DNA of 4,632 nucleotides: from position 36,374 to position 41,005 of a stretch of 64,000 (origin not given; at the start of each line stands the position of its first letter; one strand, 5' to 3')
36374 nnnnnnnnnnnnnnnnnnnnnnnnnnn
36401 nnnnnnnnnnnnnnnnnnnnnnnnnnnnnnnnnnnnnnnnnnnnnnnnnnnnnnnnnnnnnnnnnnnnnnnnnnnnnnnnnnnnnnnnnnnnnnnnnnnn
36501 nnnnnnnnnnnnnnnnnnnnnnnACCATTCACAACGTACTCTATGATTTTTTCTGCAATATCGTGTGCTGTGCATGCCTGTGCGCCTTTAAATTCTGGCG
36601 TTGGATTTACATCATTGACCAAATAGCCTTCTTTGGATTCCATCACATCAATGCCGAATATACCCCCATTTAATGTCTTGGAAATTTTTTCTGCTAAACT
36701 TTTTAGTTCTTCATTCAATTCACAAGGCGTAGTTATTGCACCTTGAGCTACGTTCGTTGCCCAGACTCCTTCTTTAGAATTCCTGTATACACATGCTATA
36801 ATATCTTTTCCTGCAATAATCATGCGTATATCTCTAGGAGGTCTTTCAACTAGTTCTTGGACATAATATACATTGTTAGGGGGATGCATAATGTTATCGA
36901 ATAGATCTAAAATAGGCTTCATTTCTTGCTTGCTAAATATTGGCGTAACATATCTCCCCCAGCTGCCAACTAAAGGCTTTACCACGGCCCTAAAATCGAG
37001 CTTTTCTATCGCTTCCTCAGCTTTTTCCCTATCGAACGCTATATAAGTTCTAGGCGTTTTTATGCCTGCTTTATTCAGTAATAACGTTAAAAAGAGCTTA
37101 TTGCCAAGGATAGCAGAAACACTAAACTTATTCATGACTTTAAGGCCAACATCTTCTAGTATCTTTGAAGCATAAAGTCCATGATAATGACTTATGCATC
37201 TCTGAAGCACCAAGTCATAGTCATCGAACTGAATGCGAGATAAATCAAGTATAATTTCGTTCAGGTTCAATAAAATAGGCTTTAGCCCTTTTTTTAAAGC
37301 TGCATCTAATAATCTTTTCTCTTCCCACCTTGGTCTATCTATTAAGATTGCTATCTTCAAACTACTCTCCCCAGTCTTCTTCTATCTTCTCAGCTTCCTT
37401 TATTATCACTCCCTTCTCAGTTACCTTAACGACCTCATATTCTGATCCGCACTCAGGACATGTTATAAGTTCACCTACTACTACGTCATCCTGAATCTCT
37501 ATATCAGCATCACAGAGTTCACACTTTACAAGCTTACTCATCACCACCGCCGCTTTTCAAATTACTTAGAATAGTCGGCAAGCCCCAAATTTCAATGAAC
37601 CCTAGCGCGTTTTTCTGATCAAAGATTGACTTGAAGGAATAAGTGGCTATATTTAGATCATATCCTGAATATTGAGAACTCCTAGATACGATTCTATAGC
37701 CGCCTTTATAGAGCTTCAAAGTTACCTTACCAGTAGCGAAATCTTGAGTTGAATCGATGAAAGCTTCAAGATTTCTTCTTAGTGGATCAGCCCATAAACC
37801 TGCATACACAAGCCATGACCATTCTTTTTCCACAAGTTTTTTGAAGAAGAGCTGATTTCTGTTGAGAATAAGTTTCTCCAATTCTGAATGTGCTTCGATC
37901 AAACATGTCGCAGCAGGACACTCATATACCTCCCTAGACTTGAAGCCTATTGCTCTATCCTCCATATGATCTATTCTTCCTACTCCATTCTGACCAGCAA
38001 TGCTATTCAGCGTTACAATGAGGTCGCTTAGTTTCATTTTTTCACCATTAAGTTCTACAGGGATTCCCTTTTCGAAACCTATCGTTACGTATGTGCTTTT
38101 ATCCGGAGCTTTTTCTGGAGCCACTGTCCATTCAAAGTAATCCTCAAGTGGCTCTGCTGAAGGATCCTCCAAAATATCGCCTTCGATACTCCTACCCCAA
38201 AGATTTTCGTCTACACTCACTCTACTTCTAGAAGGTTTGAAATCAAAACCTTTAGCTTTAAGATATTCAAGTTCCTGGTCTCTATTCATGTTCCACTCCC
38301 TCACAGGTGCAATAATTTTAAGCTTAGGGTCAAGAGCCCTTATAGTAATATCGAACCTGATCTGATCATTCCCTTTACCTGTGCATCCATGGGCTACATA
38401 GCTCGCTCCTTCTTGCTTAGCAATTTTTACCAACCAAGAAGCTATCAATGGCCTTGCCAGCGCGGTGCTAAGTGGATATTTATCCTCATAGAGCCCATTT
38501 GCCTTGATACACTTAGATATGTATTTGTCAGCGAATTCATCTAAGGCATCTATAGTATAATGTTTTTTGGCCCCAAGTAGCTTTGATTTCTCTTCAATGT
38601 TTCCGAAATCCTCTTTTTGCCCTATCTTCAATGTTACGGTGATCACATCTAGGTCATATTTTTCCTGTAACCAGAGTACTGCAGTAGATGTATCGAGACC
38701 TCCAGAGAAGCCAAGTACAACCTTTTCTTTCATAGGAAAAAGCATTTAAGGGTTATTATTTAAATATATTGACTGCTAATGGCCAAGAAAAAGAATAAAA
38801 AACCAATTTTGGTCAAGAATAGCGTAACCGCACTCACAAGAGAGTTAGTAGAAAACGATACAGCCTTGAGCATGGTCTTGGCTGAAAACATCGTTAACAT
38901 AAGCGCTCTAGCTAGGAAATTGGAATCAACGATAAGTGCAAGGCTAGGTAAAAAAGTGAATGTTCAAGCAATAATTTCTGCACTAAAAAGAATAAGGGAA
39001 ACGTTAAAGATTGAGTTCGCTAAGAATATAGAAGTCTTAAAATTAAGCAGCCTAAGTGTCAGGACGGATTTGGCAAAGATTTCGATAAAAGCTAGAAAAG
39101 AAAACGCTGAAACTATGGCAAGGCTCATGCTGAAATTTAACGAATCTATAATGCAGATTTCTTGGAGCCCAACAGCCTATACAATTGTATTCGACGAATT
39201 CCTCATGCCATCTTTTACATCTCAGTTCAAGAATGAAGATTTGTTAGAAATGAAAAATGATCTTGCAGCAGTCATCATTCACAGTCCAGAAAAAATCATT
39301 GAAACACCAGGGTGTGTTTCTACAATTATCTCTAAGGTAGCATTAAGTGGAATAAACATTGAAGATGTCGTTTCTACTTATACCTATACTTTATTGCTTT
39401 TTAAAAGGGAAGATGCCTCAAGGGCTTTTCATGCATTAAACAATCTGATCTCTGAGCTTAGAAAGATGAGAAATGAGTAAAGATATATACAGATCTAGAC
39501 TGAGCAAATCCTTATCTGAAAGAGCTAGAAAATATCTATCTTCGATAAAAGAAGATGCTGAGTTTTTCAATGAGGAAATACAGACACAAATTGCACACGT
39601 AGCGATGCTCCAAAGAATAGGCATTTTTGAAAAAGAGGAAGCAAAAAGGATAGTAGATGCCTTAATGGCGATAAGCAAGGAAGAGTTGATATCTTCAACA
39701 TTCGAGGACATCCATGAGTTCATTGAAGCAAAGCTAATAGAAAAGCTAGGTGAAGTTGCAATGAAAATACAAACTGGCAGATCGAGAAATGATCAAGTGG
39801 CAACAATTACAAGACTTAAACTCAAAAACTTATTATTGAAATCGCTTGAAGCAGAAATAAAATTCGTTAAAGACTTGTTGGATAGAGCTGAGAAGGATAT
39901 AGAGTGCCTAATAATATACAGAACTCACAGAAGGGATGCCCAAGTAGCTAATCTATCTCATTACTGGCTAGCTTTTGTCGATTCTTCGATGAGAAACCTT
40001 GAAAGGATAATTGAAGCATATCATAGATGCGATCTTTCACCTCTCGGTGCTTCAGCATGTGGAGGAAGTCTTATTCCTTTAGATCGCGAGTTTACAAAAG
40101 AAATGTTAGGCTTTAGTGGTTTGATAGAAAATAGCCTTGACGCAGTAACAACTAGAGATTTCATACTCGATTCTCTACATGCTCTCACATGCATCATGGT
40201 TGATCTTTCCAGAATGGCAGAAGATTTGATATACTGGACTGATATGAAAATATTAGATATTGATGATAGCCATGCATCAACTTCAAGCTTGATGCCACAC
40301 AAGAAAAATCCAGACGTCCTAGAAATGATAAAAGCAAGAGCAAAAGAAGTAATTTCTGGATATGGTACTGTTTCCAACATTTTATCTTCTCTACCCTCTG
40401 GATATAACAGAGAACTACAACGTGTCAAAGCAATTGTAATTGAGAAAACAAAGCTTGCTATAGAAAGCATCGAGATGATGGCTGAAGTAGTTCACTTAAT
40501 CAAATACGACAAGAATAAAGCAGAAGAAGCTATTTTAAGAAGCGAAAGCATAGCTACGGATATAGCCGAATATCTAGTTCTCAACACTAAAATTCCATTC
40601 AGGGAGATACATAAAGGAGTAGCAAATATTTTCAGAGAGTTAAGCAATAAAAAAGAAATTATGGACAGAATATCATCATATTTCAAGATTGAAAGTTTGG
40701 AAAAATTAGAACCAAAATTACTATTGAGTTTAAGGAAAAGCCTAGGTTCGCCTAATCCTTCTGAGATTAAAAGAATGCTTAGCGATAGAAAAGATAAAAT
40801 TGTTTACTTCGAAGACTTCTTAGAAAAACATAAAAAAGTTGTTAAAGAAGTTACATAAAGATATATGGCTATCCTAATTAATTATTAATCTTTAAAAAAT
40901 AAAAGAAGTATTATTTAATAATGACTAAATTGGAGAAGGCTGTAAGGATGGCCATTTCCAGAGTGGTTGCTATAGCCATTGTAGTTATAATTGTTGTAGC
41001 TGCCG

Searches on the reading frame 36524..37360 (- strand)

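Call 58: search_protein_families(library=pfam, proteins=[window:36524-37360:-], max_evalue=0.00001)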
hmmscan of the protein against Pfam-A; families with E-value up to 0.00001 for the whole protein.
window:36524-37360:- (279 aa): 6 families
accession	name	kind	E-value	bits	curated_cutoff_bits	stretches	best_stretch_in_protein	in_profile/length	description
PF08443.16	RimK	-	3e-31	108.9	21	1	88-276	4-188/188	RimK-like ATP-grasp domain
PF22626.3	LysX_preATP_grasp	-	2.4e-15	56.9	27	1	3-83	1-83/84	LysX preATP-grasp domain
PF02222.28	ATP-grasp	-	5e-10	39.7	27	1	94-261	2-169/179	ATP-grasp domain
PF02955.21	GSH-S_ATP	-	1.6e-09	37.8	23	1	102-243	12-155/175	Prokaryotic glutathione synthetase, ATP-grasp domain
PF02655.19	ATP-grasp_3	-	1.1e-08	35.8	23.2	1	86-253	2-155/160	ATP-grasp domain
PF14397.11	ATPgrasp_ST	-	2.8e-06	27.2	31.4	0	76-143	10-81/278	Sugar-transfer associated ATP-grasp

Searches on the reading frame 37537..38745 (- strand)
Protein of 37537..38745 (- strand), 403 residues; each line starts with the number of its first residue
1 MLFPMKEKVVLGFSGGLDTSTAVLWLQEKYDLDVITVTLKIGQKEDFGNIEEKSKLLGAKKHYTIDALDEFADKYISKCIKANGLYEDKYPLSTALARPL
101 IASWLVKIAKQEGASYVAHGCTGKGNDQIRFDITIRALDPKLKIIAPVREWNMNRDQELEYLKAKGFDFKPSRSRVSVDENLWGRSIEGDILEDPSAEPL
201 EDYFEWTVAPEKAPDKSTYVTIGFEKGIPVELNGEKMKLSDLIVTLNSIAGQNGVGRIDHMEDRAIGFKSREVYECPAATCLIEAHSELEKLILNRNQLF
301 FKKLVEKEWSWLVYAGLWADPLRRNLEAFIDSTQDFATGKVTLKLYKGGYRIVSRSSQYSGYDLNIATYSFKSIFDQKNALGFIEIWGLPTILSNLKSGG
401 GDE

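Call 58: search_protein_families(library=pfam, proteins=[window:37537-38745:-], max_evalue=0.00001)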
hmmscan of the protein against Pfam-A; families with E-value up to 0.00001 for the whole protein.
window:37537-38745:- (403 aa): 2 families
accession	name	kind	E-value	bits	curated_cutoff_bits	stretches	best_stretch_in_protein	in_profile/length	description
PF20979.2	Arginosuc_syn_C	-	1.4e-84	283.5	27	1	177-391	2-216/219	Arginosuccinate synthase C-terminal domain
PF00764.25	Arginosuc_synth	-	3.2e-67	226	27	1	8-166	1-160/162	Arginosuccinate synthase N-terminal HUP domain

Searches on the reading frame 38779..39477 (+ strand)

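Call 79: search_protein_families(library=pfam, proteins=[window:38779-39477:+], max_evalue=0.00001)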
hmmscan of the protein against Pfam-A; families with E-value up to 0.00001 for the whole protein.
window:38779-39477:+ (233 aa): 1 family
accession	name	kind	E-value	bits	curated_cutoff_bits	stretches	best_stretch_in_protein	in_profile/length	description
PF13840.12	ACT_7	-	5.5e-07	29.8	27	1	159-221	3-64/65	ACT domain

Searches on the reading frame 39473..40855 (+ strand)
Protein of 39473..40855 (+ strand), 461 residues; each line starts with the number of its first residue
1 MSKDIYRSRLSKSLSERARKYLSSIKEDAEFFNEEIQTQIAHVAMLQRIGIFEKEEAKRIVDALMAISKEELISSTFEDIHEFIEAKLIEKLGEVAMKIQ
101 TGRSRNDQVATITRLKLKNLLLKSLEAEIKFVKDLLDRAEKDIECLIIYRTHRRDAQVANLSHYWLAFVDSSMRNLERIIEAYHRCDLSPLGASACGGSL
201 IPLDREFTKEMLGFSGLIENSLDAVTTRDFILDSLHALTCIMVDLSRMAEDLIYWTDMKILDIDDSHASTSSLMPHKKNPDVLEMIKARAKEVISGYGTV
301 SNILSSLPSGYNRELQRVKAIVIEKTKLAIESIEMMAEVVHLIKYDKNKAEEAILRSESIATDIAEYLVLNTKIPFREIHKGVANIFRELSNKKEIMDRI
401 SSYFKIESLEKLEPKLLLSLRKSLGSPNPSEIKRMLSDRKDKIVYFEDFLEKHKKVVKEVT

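Call 79: search_protein_families(library=pfam, proteins=[window:39473-40855:+], max_evalue=0.00001)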
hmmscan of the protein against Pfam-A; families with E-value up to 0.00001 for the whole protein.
window:39473-40855:+ (461 aa): 2 families
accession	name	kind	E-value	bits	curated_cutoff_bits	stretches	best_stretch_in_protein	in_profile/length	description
PF00206.25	Lyase_1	-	1.6e-41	143.2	27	1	20-294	13-311/312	Lyase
PF14698.11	ASL_C2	-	7.3e-07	30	27.3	1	359-398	2-40/69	Argininosuccinate lyase C-terminal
